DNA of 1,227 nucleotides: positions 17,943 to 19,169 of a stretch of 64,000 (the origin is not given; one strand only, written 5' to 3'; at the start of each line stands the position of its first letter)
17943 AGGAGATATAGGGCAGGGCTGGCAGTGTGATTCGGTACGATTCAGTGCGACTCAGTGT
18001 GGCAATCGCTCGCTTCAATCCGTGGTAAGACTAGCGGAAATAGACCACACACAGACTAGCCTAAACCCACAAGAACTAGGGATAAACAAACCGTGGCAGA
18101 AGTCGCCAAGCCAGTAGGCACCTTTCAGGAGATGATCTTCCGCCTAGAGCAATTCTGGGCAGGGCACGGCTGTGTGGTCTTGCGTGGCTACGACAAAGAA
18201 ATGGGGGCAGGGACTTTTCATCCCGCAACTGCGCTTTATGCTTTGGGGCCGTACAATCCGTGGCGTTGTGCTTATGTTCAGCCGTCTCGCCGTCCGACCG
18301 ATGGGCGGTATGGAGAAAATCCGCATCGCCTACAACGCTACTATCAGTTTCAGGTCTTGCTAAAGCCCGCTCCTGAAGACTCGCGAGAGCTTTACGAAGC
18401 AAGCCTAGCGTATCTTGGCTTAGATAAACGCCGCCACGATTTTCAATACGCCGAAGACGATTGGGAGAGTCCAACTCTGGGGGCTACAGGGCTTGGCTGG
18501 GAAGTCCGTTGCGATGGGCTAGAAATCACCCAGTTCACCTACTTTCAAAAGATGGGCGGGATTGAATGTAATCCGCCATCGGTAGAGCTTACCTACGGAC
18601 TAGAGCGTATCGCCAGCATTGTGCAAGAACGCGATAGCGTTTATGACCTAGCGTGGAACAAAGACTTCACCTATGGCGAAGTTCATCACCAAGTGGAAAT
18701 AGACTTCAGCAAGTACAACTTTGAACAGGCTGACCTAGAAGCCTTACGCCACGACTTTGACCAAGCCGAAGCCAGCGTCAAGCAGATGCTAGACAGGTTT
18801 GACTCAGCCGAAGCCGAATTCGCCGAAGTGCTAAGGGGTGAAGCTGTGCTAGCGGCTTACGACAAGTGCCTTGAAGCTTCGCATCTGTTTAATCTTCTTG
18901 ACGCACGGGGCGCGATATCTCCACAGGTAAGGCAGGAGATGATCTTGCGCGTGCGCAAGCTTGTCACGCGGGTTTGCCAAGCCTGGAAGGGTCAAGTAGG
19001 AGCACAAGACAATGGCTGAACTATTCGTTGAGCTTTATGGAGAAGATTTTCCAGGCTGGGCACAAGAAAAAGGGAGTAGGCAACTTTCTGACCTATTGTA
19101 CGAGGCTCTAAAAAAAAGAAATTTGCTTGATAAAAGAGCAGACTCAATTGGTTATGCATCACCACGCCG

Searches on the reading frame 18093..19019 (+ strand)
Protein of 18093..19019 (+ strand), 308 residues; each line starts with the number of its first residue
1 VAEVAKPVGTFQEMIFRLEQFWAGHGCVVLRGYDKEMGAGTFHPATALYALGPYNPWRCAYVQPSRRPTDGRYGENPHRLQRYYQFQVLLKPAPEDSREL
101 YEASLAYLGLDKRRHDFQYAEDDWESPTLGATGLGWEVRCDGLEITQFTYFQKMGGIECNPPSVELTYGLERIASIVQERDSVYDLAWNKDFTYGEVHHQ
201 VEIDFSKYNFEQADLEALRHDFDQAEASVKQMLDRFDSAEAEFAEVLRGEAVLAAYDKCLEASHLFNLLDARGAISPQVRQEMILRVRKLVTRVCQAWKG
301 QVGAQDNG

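Call 6: search_protein_families(library=pfam, proteins=[window:18093-19019:+])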
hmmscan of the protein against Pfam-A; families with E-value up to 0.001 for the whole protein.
window:18093-19019:+ (308 aa): 1 family
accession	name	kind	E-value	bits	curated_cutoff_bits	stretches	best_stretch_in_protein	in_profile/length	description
PF02091.20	tRNA-synt_2e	-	1.1e-122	409.1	27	1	11-299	1-274/278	Glycyl-tRNA synthetase alpha subunit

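Call 7: search_protein_families(library=ncbifam, proteins=[window:18093-19019:+])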
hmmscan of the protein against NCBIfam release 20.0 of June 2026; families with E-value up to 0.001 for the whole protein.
window:18093-19019:+ (308 aa): 3 families
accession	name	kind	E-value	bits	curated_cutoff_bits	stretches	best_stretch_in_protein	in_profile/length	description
NF006827.1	PRK09348.1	equivalog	1.8e-123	411.3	369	1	10-298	1-274/276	glycine--tRNA ligase subunit alpha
NF011499.0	PRK14908.1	equivalog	1.4e-116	391.1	1244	1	10-299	6-280/998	glycine--tRNA ligase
TIGR00388.1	glyQ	equivalog_domain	4.7e-111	370.7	361.45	1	10-301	2-282/293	glycine--tRNA ligase subunit alpha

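Call 22: find_related_loci(query=window:18093-19019:+, collection=genome_contigs, flank=10000)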
Query window:18093-19019:+ (308 aa) in genome_contigs; peptide patterns used: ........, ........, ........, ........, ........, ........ (x = any residue, [..] = any of these).
51 stretches matched a pattern; 34 encode a relative of the query (tblastn E <= 1e-3); 34 distinct loci.
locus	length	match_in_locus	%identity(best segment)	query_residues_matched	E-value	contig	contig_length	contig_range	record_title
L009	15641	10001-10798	58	10-290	3e-106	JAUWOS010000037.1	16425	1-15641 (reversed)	MAG: Desulfobacterales bacterium isolate CSMAG_2456 CSMAG_2456_k141_357358_length_16425_cov_10.4297, whole genome shotgu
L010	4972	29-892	54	1-298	5e-106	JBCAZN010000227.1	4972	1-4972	MAG: Pseudomonadota bacterium isolate J06568_1 NODE_227_length_4972_cov_6.324413, whole genome shotgun sequence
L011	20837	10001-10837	54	9-298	7e-105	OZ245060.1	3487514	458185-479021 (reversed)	MAG: Woeseiaceae bacterium isolate b44c815b-09e0-4d9a-b88f-0cd5301d0f37 genome assembly, chromosome: 1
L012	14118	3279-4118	56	8-298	3e-104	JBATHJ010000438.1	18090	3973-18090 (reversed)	MAG: Gammaproteobacteria bacterium isolate MFD10301_ilm_asm_bin16 k127_278929, whole genome shotgun sequence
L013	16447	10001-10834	54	10-298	3e-103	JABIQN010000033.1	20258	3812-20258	MAG: Gammaproteobacteria bacterium isolate SI072_bin142 k141_1385634, whole genome shotgun sequence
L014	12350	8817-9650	54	10-298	3e-103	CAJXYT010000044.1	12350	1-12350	MAG TPA_asm: uncultured Gammaproteobacteria bacterium isolate SRR5620817_bin.34_MetaBAT_v2.12.1_MAG genome assembly, con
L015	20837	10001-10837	53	9-298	3e-103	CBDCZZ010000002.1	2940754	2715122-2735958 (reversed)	MAG: Woeseiaceae bacterium isolate 85ae31f4-af88-4ca0-a4c6-92000f22cee6 genome assembly, contig: contig_2, whole genome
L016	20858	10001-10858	55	2-298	2e-103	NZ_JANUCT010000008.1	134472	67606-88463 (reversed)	Methylohalomonas lacus strain HMT 1 Ga0466805_08, whole genome shotgun sequence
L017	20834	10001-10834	55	10-298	2e-103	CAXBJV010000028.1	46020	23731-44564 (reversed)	MAG TPA_asm: uncultured Woeseiaceae bacterium isolate ERR2762122_metabat2_19 genome assembly, contig: ERZ3421826.1249, w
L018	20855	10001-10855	56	3-298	3e-103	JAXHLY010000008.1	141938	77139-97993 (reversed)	MAG: Gammaproteobacteria bacterium isolate Salar_de_Ascotan_soil_MAG_ASO37 contig_12536_polypolish, whole genome shotgun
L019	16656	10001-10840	56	8-298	7e-103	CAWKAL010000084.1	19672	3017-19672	MAG: uncultured Gammaproteobacteria bacterium isolate MFD03551.bin.2.54 genome assembly, contig: contig_67058, whole gen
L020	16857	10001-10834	54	10-298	5e-103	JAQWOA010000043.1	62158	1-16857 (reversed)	MAG: Woeseiaceae bacterium isolate cluster2_bin.193 k141_2413511, whole genome shotgun sequence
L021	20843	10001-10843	55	7-298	3e-102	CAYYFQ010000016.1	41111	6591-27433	MAG TPA_asm: uncultured Gammaproteobacteria bacterium isolate SRP342105_co2_400 genome assembly, contig: NODE_874_length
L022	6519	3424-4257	54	10-298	3e-102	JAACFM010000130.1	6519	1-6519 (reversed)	MAG: Gammaproteobacteria bacterium isolate bin.87 scaffold_10221, whole genome shotgun sequence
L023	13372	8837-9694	54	2-298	3e-101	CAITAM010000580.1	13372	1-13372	MAG: uncultured proteobacterium isolate AM-2014-D2_bin-559 genome assembly, contig: bin-559:580/598, whole genome shotgu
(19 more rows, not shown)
